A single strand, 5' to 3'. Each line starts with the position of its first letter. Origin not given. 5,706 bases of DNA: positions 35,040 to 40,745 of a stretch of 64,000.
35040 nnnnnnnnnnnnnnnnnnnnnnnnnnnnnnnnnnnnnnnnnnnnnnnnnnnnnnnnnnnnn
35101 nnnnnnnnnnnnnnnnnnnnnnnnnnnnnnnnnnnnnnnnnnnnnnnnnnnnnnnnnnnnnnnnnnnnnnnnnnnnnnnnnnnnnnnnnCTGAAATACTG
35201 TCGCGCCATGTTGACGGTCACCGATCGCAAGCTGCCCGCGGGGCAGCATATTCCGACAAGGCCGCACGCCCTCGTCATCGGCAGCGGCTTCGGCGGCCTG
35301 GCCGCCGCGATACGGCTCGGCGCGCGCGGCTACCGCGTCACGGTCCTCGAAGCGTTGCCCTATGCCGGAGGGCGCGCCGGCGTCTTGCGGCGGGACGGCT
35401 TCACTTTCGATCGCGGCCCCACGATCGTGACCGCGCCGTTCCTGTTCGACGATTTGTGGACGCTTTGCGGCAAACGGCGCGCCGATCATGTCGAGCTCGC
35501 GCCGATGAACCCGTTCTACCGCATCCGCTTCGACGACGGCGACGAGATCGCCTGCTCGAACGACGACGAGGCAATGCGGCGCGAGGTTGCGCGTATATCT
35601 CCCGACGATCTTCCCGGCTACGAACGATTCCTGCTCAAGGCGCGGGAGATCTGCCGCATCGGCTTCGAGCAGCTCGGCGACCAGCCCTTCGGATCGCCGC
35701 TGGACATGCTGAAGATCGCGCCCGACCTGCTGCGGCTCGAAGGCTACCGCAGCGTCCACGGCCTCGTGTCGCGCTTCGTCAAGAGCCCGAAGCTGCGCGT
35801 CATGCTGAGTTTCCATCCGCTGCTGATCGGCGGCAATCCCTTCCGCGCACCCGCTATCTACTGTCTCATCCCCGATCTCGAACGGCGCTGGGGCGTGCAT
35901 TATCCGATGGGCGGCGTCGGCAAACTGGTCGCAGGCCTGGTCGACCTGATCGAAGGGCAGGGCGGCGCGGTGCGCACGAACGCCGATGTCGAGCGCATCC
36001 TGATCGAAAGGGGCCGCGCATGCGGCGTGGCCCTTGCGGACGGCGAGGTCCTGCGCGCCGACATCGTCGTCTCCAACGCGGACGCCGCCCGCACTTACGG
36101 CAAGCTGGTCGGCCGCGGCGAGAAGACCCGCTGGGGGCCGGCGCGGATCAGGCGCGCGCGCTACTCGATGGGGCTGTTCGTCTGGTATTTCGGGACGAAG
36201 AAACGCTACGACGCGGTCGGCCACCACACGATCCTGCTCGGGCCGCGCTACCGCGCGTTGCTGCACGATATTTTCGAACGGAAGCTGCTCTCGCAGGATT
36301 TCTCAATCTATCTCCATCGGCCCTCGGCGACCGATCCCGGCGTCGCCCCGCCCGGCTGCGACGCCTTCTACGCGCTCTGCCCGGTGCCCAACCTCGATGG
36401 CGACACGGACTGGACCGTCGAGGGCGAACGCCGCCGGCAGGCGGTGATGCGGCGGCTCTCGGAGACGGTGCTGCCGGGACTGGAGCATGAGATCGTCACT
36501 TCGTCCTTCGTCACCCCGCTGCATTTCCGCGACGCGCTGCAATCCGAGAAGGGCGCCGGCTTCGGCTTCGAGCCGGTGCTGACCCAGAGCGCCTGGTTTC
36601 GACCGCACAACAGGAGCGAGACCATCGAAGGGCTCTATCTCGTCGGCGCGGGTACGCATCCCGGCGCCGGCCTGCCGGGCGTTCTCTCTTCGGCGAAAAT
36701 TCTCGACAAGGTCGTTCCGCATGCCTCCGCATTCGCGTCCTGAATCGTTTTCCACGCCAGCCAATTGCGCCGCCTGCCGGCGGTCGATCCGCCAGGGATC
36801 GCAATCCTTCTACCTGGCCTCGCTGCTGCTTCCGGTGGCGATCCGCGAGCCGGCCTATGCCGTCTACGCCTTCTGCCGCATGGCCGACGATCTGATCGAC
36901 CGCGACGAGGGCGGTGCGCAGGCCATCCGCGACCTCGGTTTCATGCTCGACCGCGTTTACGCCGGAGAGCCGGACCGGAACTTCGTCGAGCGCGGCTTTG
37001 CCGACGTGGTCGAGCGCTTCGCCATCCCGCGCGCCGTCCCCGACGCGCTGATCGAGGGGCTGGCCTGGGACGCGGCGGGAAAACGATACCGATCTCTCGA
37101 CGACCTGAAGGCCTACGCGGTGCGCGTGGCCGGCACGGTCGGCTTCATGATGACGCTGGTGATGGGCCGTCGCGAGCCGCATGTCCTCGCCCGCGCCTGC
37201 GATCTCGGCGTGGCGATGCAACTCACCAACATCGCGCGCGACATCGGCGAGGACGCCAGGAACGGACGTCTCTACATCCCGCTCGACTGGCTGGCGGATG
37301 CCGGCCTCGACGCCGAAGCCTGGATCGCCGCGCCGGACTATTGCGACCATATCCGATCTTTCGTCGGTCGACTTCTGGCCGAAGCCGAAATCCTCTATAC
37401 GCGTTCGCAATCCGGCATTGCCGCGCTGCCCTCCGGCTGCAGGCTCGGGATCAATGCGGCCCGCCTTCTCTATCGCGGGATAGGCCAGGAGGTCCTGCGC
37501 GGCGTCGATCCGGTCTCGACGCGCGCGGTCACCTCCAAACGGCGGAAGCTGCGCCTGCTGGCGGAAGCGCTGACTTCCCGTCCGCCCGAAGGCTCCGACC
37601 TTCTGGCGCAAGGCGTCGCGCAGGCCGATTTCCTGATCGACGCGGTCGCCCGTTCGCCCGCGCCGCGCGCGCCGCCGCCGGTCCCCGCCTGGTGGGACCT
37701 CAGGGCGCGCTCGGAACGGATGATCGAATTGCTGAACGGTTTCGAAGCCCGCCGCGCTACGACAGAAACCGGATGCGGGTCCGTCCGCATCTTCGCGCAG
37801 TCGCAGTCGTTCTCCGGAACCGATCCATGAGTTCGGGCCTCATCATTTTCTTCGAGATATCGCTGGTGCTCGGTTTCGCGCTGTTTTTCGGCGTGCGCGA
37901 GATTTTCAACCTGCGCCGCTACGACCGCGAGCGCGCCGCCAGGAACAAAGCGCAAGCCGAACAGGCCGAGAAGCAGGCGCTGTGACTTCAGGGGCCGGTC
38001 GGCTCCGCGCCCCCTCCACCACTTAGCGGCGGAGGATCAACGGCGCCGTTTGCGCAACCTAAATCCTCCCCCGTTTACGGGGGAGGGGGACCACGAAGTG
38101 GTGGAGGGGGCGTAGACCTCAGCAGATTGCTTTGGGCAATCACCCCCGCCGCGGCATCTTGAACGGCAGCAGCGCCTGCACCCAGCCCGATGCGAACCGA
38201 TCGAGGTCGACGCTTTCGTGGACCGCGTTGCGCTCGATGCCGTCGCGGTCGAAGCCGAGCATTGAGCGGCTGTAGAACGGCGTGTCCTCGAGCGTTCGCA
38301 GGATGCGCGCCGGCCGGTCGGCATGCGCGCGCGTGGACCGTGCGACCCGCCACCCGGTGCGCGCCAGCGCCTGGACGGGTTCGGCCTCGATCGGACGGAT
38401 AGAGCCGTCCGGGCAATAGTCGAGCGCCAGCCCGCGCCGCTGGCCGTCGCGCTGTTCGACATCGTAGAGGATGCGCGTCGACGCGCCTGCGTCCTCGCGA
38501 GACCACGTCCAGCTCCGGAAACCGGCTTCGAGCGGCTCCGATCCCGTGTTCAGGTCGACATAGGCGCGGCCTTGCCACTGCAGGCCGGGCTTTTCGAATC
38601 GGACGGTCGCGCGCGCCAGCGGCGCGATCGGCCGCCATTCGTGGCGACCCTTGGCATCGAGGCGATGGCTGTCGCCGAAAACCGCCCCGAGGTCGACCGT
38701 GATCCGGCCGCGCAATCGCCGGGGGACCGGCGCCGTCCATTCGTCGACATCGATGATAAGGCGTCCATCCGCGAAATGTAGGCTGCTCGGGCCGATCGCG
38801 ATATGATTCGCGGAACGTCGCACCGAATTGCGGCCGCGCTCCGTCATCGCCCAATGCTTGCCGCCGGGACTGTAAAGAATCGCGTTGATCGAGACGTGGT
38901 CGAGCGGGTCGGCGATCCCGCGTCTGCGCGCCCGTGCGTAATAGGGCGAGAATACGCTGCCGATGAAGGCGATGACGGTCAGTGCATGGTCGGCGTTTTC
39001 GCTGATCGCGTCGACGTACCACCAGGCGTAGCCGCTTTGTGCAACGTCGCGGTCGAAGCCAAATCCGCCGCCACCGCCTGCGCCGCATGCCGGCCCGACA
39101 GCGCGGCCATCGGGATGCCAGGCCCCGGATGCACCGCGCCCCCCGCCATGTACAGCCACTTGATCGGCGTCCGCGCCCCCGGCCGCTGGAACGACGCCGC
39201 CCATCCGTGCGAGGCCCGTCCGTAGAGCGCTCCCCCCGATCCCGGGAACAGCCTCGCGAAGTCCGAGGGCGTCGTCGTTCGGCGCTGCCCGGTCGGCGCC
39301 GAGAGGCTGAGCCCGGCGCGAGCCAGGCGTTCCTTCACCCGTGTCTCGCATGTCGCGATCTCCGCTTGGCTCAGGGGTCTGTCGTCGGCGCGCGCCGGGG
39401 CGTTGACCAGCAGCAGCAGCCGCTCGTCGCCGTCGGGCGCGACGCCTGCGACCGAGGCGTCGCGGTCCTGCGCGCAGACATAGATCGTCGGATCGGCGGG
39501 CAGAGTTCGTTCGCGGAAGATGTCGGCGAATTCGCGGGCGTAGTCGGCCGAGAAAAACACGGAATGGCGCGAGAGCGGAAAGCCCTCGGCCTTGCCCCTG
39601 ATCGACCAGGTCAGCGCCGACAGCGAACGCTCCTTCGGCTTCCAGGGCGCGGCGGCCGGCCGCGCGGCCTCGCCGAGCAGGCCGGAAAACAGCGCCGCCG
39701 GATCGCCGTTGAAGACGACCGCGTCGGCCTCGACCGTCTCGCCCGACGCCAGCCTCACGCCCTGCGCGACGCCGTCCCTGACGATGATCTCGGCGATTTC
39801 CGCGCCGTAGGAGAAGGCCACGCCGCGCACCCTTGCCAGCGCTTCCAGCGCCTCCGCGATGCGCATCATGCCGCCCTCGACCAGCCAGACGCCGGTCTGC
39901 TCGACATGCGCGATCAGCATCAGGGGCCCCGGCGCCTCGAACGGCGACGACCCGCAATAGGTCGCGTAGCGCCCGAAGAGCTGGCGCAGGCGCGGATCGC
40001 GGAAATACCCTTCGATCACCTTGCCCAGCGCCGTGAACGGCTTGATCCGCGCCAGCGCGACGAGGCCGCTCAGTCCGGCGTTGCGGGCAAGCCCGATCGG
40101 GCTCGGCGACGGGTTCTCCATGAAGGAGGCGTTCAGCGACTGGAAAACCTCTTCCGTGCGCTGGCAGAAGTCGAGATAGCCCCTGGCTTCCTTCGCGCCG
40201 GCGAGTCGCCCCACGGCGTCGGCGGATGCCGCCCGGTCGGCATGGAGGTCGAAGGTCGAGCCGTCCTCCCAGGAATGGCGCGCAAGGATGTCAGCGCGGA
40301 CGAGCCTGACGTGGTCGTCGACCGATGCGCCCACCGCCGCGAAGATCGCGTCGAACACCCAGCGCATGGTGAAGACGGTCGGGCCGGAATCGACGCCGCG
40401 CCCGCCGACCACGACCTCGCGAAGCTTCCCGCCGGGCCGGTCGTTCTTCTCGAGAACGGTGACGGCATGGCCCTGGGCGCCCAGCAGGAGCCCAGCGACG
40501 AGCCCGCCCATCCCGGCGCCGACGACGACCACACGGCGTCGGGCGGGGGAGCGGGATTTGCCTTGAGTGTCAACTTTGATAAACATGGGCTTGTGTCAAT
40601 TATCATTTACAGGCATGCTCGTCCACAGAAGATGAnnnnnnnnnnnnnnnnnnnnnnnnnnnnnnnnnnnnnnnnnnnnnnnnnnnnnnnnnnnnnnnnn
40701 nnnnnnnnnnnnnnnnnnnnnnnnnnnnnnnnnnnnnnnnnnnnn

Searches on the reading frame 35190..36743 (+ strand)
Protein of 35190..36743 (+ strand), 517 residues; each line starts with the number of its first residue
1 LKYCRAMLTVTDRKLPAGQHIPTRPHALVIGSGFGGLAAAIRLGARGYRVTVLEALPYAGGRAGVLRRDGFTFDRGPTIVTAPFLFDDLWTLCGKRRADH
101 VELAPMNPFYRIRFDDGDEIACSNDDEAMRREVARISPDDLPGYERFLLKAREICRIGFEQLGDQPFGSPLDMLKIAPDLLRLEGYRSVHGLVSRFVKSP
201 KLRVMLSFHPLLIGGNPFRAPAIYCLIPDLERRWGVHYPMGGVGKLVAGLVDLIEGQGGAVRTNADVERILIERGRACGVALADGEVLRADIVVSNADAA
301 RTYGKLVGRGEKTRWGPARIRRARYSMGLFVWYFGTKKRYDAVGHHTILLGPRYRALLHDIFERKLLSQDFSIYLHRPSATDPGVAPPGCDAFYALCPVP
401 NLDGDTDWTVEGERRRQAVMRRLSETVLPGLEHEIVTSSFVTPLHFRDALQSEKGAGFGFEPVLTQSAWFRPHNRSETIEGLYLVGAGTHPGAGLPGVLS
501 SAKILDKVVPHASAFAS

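Call 12: search_protein_families(library=pfam, proteins=[window:35190-36743:+], max_evalue=0.0001)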
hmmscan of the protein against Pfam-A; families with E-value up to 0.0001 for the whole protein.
window:35190-36743:+ (517 aa): 4 families
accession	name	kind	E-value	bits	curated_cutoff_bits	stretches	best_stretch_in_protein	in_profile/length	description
PF01593.30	Amino_oxidase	-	1.5e-33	117.2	19.8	1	35-503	2-436/443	Flavin containing amine oxidoreductase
PF13450.12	NAD_binding_8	-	5.1e-13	49.5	21.9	1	29-90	1-62/68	NAD(P)-binding Rossmann-like domain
PF01266.30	DAO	-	4.1e-10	40.1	27.9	1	27-61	2-37/353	FAD dependent oxidoreductase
PF00890.30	FAD_binding_2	-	4.8e-05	23.2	20.4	1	27-61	2-36/414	FAD binding domain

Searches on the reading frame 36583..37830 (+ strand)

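Call 12: search_protein_families(library=pfam, proteins=[window:36583-37830:+], max_evalue=0.0001)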
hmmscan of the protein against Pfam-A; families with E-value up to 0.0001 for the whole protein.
window:36583-37830:+ (415 aa): 1 family
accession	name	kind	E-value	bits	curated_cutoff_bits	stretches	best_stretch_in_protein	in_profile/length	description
PF00494.24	SQS_PSY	-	8.4e-64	216.2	26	1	69-321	1-263/263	Squalene/phytoene synthase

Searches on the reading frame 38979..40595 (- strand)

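Call 12: search_protein_families(library=pfam, proteins=[window:38979-40595:-], max_evalue=0.0001)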
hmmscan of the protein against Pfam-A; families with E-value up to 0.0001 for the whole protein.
window:38979-40595:- (538 aa): 6 families
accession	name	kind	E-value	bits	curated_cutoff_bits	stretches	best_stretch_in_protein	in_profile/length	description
PF01593.30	Amino_oxidase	-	8.1e-23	81.8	19.8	1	29-508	1-442/443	Flavin containing amine oxidoreductase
PF13450.12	NAD_binding_8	-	3.6e-12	46.8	21.9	1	24-77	1-54/68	NAD(P)-binding Rossmann-like domain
PF01266.30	DAO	-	1.2e-07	32.1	27.9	0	21-56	1-37/353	FAD dependent oxidoreductase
PF07992.20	Pyr_redox_2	-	9e-07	29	26.1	0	21-54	2-177/291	Pyridine nucleotide-disulphide oxidoreductase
PF03486.20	HI0933_like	-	4.3e-06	26.8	50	0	21-59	2-40/244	HI0933-like protein Rossmann domain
PF00890.30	FAD_binding_2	-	8.2e-05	22.4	20.4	0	22-56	2-36/414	FAD binding domain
